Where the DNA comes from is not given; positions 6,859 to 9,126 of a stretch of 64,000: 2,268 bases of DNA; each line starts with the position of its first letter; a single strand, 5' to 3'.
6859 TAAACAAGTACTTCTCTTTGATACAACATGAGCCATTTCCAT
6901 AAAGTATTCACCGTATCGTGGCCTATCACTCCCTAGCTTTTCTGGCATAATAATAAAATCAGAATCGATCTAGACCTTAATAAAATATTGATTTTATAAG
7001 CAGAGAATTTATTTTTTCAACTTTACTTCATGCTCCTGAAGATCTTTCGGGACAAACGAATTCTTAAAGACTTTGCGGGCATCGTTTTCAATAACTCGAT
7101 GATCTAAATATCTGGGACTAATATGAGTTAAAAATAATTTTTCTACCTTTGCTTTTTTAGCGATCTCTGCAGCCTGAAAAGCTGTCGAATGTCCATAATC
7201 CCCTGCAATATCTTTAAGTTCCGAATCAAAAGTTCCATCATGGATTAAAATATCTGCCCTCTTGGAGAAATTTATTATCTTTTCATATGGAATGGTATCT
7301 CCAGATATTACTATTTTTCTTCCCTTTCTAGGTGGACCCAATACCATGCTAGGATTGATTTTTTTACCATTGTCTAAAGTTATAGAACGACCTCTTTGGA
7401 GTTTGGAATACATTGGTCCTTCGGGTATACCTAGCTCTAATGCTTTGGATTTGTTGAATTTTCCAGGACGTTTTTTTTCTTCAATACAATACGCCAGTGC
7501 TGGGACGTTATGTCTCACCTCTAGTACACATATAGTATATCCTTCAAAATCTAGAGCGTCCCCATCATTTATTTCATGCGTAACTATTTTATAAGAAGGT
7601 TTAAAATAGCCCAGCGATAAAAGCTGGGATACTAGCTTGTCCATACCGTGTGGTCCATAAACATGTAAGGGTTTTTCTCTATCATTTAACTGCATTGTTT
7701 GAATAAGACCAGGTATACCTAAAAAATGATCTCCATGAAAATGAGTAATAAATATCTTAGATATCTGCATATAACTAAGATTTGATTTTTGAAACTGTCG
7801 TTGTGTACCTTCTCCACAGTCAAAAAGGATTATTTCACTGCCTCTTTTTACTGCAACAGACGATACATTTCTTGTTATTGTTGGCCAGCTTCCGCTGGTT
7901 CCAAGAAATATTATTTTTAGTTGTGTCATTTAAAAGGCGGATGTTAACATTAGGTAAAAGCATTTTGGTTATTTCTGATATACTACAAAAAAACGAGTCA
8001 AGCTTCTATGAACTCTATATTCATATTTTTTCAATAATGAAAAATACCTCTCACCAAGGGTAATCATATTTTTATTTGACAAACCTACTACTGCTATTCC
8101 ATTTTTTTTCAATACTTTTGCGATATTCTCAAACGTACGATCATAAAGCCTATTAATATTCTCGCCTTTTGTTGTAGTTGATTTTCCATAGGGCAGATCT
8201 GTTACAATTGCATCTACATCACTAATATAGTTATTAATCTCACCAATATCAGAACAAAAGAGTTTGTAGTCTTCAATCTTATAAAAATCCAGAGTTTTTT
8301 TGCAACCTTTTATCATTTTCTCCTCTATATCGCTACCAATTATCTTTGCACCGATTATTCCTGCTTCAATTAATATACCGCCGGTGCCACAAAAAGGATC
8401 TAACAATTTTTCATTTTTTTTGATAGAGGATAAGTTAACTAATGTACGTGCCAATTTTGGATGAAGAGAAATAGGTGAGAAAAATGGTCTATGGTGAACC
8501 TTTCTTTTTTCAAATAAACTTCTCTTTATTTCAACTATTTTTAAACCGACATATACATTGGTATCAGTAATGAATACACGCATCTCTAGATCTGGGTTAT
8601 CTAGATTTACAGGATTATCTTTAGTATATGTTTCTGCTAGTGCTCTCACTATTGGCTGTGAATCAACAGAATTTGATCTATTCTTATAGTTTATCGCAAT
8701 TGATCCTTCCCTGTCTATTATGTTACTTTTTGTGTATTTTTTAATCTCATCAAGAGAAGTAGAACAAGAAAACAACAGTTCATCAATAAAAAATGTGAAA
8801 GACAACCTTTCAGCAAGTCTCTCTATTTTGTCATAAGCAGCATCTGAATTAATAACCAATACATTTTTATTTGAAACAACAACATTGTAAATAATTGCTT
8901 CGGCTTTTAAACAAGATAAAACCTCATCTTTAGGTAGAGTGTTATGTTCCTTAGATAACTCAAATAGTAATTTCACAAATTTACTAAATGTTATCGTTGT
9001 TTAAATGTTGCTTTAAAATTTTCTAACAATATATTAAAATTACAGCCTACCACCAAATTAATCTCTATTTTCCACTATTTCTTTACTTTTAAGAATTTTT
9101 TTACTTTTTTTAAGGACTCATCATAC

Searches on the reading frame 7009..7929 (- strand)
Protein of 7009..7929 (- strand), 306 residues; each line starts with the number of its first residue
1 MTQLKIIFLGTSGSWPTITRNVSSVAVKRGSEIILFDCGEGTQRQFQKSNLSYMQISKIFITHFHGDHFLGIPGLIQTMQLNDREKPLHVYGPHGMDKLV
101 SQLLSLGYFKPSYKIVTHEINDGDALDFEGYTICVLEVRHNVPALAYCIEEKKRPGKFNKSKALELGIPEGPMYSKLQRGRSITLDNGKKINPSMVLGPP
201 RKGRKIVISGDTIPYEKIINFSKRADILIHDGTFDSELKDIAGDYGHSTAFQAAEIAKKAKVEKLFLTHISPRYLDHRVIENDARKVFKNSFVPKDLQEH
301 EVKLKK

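Call 13: search_protein_families(library=pfam, proteins=[window:7009-7929:-])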
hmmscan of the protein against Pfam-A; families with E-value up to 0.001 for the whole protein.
window:7009-7929:- (306 aa): 3 families
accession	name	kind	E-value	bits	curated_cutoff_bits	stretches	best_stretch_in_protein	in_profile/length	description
PF12706.13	Lactamase_B_2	-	9.9e-20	71.4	27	2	34-145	3-126/200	Beta-lactamase superfamily domain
PF00753.33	Lactamase_B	-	9.1e-12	45.8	22.7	1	20-79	4-67/196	Metallo-beta-lactamase superfamily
PF13691.12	Lactamase_B_4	-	4.2e-07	30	27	1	19-67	10-59/63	tRNase Z endonuclease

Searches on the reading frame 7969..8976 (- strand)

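Call 13: search_protein_families(library=pfam, proteins=[window:7969-8976:-])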
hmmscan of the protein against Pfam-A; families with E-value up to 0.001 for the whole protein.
window:7969-8976:- (335 aa): 9 families
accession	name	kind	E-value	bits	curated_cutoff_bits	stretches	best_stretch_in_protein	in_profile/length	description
PF01170.24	UPF0020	-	5.4e-33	114.8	22.3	1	162-328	3-195/197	RMKL-like, methyltransferase domain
PF13847.12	Methyltransf_31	-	2.7e-11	43.8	27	1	185-301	1-113/145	Methyltransferase domain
PF01555.25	N6_N4_Mtase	-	5e-11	43.4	26.7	1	150-223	149-217/221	DNA methylase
PF11599.14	AviRa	-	1.7e-10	41.2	25.7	1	236-309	146-219/232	RRNA methyltransferase AviRa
PF02926.22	THUMP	-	3.2e-07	31.1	20.6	1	77-145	10-83/84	THUMP domain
PF09445.16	Methyltransf_15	-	1.1e-05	25.5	22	1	189-249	2-63/165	RNA cap guanine-N2 methyltransferase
PF13649.12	Methyltransf_25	-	2.9e-05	25.1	27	1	192-293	2-97/97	Methyltransferase domain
PF02384.22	N6_Mtase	-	0.0003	20.6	20.4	0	165-266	28-138/311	N-6 DNA Methylase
PF03602.21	Cons_hypoth95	-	0.00052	20.2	24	0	187-318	41-171/182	Conserved hypothetical protein 95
